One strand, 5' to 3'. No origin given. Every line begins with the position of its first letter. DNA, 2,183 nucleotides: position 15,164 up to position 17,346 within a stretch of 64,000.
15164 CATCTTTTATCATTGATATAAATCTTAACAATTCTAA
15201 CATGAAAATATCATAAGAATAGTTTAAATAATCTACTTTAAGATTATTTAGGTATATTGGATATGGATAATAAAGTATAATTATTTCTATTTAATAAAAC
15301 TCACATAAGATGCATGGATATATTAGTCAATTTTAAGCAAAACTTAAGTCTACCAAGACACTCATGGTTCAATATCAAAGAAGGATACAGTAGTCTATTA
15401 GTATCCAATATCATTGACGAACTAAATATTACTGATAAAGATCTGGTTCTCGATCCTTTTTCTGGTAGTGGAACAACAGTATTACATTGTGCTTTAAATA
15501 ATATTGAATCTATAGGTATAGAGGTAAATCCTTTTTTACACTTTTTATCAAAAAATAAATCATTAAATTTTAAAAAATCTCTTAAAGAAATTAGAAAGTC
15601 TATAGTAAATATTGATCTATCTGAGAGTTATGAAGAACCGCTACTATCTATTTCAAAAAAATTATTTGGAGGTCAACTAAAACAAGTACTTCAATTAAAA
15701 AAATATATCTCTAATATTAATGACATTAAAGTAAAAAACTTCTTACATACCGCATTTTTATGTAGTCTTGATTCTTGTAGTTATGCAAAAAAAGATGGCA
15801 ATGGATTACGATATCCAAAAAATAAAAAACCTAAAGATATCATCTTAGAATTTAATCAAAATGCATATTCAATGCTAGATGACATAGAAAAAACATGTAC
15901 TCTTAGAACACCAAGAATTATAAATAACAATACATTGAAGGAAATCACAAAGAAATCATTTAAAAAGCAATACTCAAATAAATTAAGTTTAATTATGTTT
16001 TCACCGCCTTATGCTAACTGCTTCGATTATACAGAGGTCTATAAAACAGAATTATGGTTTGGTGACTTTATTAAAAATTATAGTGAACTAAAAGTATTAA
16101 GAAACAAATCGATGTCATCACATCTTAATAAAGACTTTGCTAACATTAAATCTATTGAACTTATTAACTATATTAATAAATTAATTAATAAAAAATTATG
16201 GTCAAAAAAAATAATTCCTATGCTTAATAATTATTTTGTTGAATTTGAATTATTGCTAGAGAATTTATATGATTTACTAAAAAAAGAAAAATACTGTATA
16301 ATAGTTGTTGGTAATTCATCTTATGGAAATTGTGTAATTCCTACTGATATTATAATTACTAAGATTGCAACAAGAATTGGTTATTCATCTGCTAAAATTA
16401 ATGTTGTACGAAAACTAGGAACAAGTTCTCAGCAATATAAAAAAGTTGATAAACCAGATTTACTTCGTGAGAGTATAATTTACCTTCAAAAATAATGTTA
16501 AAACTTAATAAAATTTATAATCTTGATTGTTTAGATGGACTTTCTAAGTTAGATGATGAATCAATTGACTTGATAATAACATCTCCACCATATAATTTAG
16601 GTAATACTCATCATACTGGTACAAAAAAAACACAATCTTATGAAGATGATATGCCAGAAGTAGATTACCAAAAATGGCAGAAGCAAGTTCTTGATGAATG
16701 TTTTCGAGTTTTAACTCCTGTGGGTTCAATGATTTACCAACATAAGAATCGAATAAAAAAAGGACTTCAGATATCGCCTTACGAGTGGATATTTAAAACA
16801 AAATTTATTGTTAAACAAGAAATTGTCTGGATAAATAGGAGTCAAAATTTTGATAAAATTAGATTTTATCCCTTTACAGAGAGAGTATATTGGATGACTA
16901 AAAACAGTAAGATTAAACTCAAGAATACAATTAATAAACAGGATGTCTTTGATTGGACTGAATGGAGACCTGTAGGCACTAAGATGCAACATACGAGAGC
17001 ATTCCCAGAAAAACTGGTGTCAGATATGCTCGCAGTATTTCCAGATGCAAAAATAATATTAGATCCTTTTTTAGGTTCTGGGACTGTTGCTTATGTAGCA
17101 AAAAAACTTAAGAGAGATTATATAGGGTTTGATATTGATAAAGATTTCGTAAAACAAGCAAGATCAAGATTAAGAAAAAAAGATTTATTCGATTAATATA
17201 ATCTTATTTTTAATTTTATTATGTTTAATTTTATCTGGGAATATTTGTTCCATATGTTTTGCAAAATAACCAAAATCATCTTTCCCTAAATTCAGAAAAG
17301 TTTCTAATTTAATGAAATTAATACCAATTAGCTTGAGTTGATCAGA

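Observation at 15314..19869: Unusual R-M-like cassette: two separate MTases plus a Type ISP/HsdR-like Mrr-nuclease-helicase lacking its own MTase or specificity module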

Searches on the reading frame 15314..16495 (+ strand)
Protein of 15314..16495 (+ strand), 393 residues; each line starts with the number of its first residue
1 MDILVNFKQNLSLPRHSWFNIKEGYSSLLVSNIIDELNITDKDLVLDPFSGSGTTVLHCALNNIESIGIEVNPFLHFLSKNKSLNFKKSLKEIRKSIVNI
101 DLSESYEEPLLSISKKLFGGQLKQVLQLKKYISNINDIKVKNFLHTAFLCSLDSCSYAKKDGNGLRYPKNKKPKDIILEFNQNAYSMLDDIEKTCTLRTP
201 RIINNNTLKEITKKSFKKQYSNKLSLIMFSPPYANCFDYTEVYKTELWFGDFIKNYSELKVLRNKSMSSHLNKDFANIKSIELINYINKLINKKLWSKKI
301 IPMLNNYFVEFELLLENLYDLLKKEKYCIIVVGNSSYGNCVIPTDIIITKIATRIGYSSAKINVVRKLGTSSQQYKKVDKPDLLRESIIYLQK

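Call 3: search_protein_families(library=pfam, proteins=[window:15314-16495:+], max_evalue=0.1)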
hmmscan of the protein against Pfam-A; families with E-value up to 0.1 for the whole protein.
window:15314-16495:+ (393 aa): 5 families
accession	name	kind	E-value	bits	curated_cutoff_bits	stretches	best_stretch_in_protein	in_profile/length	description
PF01555.25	N6_N4_Mtase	-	4.3e-10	40.4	26.7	1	29-74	170-214/221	DNA methylase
PF08123.19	DOT1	-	0.0022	18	23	1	29-103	30-106/205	Histone methylation protein DOT1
PF01170.24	UPF0020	-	0.024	14.8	22.3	1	38-87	25-74/197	RMKL-like, methyltransferase domain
PF18039.7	UBA_6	-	0.032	14.7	23.5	0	352-372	8-29/42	UBA-like domain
PF21391.3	tyr_de_CO2_C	-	0.033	14.5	27.2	0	345-389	71-116/141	Tyrosine decarboxylase, C-terminal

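Call 4: search_protein_families(library=padloc, proteins=[window:15314-16495:+], max_evalue=0.1)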
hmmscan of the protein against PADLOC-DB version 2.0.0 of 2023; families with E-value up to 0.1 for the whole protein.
window:15314-16495:+ (393 aa): 35 families (the best 25 are shown)
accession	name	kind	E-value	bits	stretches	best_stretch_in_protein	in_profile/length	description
PDLC03224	MTase_II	-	1e-73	246.9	1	4-393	56-480/481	Type II methyltransferase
PDLC03239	MTase_II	-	1.9e-23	80.9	2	8-278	58-340/442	Type II methyltransferase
PDLC03389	MTase_II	-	3.1e-20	70.3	2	217-366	273-425/445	Type II methyltransferase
PDLC03322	MTase_II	-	3.3e-20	70.4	1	40-368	63-410/446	Type II methyltransferase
PDLC03306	MTase_II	-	3.6e-20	70.3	1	6-374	21-406/422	Type II methyltransferase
PDLC03369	MTase_II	-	6.4e-15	52.9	2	15-84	114-183/532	Type II methyltransferase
PDLC03353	MTase_II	-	3.8e-14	50.8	2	42-82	209-249/260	Type II methyltransferase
PDLC03377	MTase_II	-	8.2e-14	49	1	8-91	88-171/504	Type II methyltransferase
PDLC03362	MTase_II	-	2.5e-12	44.4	1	41-358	69-401/438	Type II methyltransferase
PDLC03380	MTase_II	-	9.6e-12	42.8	2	36-88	51-103/393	Type II methyltransferase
PDLC03387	MTase_II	-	1.4e-10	38.8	1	40-82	232-274/289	Type II methyltransferase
PDLC03371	MTase_II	-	3.7e-09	34.5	1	29-76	199-245/260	Type II methyltransferase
PDLC03364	MTase_II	-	5.2e-09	33.6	1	31-283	48-297/380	Type II methyltransferase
PDLC03249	MTase_II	-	1.7e-08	31.8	1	39-125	136-218/541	Type II methyltransferase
PDLC03354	MTase_II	-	2.8e-08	31.2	2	40-90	339-389/425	Type II methyltransferase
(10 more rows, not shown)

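Call 5: search_protein_families(library=ncbifam, proteins=[window:15314-16495:+], max_evalue=0.1)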
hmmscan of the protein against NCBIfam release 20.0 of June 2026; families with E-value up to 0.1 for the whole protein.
window:15314-16495:+ (393 aa): 7 families
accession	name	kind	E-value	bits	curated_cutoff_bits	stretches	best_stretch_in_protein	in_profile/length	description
TIGR00479.1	rumA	equivalog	1.8e-05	23.8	183.55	1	11-73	263-325/432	23S rRNA (uracil(1939)-C(5))-methyltransferase RlmD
NF008572.0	PRK11524.1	equivalog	0.00056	19.1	292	1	39-72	212-245/294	adenine-specific DNA-methyltransferase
TIGR00537.1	hemK_rel_arch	hypoth_equivalog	0.017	14.8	87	0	198-236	58-95/179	HemK2/MTQ2 family protein methyltransferase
NF002635.0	PRK02304.1-4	subfamily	0.019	14.5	146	1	8-104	85-178/188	adenine phosphoribosyltransferase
NF010253.0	PRK13699.1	subfamily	0.026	14.2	244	1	41-87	163-209/226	DNA methyltransferase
NF040850.1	Trm14_Thcoccales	equivalog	0.026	13.4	480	1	30-78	206-254/365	tRNA (guanine(6)-N2)-methyltransferase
NF050803.1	DnaMtaseCcrMCaul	equivalog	0.059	12.3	830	1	41-75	205-239/350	adenine-specific DNA-methyltransferase CcrM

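Call 50: search_solved_structures(query=window:15314-16495:+, max_evalue=0.1)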
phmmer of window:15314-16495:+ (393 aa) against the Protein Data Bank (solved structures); distinct sequences matched with E-value up to 0.1: 4.
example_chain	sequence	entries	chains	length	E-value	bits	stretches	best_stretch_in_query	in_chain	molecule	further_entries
5hek_A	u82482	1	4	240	0.0033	20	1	30-85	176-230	Adenine specific DNA methyltransferase (DpnA)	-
5hfj_A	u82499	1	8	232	0.0037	19.8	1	30-85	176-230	Adenine specific DNA methyltransferase (DpnA)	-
9c3u_A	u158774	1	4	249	0.06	15.8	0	44-73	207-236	Methyltransferase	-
8urk_A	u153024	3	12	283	0.072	15.6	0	44-73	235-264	Methyltransferase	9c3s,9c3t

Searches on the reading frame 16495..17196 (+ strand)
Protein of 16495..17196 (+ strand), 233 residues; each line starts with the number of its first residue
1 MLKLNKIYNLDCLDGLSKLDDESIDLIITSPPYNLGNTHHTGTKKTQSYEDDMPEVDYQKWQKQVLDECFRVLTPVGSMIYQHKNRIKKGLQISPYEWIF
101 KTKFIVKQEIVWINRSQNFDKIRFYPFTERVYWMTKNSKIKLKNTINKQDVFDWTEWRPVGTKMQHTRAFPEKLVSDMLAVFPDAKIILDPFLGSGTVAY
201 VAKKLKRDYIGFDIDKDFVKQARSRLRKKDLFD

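Call 3: search_protein_families(library=pfam, proteins=[window:16495-17196:+], max_evalue=0.1)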
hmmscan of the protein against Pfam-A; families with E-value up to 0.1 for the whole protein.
window:16495-17196:+ (233 aa): 7 families
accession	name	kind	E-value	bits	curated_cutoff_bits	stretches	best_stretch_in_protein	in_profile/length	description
PF01555.25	N6_N4_Mtase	-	1.8e-33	116.8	26.7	1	24-222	1-219/221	DNA methylase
PF13847.12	Methyltransf_31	-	4.1e-06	27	27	1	185-230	4-52/145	Methyltransferase domain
PF02086.21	MethyltransfD12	-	5.8e-05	23.4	22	1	173-223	7-59/253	D12 class N6 adenine-specific DNA methyltransferase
PF13649.12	Methyltransf_25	-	0.0003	21.9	27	1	188-230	1-45/97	Methyltransferase domain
PF08241.18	Methyltransf_11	-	0.0003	21.8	21.2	0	194-230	6-42/95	Methyltransferase domain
PF01170.24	UPF0020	-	0.00073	19.7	22.3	0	183-207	27-51/197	RMKL-like, methyltransferase domain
PF08242.18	Methyltransf_12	-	0.06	14.5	30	0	194-230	6-44/98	Methyltransferase domain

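Call 4: search_protein_families(library=padloc, proteins=[window:16495-17196:+], max_evalue=0.1)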
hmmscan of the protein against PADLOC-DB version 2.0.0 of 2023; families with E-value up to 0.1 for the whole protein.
window:16495-17196:+ (233 aa): 70 families (the best 25 are shown)
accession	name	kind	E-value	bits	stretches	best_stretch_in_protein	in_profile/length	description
PDLC03371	MTase_II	-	6.2e-40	135.4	1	3-229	9-255/260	Type II methyltransferase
PDLC03299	MTase_II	-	4e-35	119.7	2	6-139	16-139/296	Type II methyltransferase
PDLC03353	MTase_II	-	4.1e-32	109.7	1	2-229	7-255/260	Type II methyltransferase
PDLC03305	MTase_II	-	2.5e-30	104.2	1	4-226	12-242/513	Type II methyltransferase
PDLC03387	MTase_II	-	2.2e-27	93.9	2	134-227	188-276/289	Type II methyltransferase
PDLC03216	MTase_II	-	2.3e-26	90.7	2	161-229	190-258/364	Type II methyltransferase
PDLC03230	MTase_II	-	5.7e-26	89.6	2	3-142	34-168/360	Type II methyltransferase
PDLC03350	MTase_II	-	1.1e-25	88.8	2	136-228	199-297/312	Type II methyltransferase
PDLC03295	MTase_II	-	4.6e-24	83.4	2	3-114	2-106/292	Type II methyltransferase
PDLC03738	oMTase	-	7.6e-23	78.8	2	162-230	201-269/376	orphan methyltransferase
PDLC03265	MTase_II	-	7.8e-23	79.4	2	7-120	27-131/333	Type II methyltransferase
PDLC03339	MTase_II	-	3.5e-22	76.7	2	4-142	3-142/399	Type II methyltransferase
PDLC03238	MTase_II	-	3.1e-21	73.9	2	3-80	122-193/428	Type II methyltransferase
PDLC03320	MTase_II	-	4.3e-21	73.3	2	162-228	209-276/289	Type II methyltransferase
PDLC03302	MTase_II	-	4.9e-19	66.5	1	1-227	1-261/626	Type II methyltransferase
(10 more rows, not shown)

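Call 5: search_protein_families(library=ncbifam, proteins=[window:16495-17196:+], max_evalue=0.1)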
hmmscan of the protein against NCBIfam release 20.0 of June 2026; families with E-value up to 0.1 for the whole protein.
window:16495-17196:+ (233 aa): 11 families
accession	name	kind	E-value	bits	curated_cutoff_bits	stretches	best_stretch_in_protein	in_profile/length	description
NF008572.0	PRK11524.1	equivalog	6.2e-25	87.9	292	2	6-149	16-145/294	adenine-specific DNA-methyltransferase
NF050803.1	DnaMtaseCcrMCaul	equivalog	2.5e-23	82.5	830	1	3-229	2-250/350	adenine-specific DNA-methyltransferase CcrM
NF010253.0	PRK13699.1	subfamily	1e-12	48.2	244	1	10-227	7-206/226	DNA methyltransferase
TIGR01177.1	TIGR01177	hypoth_equivalog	0.00043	19.7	316.55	1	185-227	183-225/330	TIGR01177 family methyltransferase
TIGR03534.1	RF_mod_PrmC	equivalog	0.0028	17.2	199.1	0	12-50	144-183/253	peptide chain release factor N(5)-glutamine methyltransferase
NF043040.1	corrin_prot_MT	hypoth_equivalog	0.0083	15.6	180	0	184-231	41-88/216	corrinoid protein-associated methyltransferase CpaM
TIGR01934.1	MenG_MenH_UbiE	subfamily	0.013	14.8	158.35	0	182-229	38-85/223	ubiquinone/menaquinone biosynthesis methyltransferase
NF040721.1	Trm14_Arch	equivalog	0.014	14.6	280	0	179-207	186-214/370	tRNA (guanine(6)-N2)-methyltransferase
NF004452.0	PRK05785.1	equivalog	0.034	13.6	207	1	172-222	39-90/228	hypothetical protein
NF040538.1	methyl_ArsM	equivalog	0.076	12.2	500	0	186-225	63-105/356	arsinothricin biosynthesis methyltransferase ArsM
NF045667.1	MTase_DVU1556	equivalog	0.088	12.2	155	0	181-228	19-67/213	DVU_1556 family methyltransferase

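Call 51: search_solved_structures(query=window:16495-17196:+, max_evalue=0.001)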
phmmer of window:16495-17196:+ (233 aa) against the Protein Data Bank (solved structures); distinct sequences matched with E-value up to 0.001: 12.
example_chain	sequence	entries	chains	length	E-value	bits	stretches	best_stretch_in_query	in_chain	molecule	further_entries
8s9m_A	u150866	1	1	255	5e-36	127.6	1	4-227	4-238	DNA cytosine-N4 methyltransferase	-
8s9n_A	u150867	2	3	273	7e-36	127.1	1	5-227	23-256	DNA cytosine-N4 methyltransferase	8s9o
1g60_A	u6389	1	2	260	4.4e-15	59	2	162-227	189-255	Adenine-specific Methyltransferase MboIIA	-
9c3u_A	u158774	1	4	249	3.8e-14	56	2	147-226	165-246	Methyltransferase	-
8urk_A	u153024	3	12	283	5.9e-14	55.4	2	147-226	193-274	Methyltransferase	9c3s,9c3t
6pbd_A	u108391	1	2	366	7.4e-14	55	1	7-228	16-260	Modification methylase CcrMI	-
5hfj_A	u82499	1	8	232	2.9e-13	53.1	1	7-227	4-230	Adenine specific DNA methyltransferase (DpnA)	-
5hek_A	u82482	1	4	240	3e-13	53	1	7-227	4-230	Adenine specific DNA methyltransferase (DpnA)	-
1nw8_A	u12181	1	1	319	5.8e-10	42.3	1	7-140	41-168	MODIFICATION METHYLASE RSRI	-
1eg2_A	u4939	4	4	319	6.9e-10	42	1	7-140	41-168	MODIFICATION METHYLASE RSRI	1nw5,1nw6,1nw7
1boo_A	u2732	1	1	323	4.1e-08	36.2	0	7-159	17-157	PROTEIN (N-4 CYTOSINE-SPECIFIC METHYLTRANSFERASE PVU II)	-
2zie_A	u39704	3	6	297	5.3e-06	29.3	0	159-227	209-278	Putative modification methylase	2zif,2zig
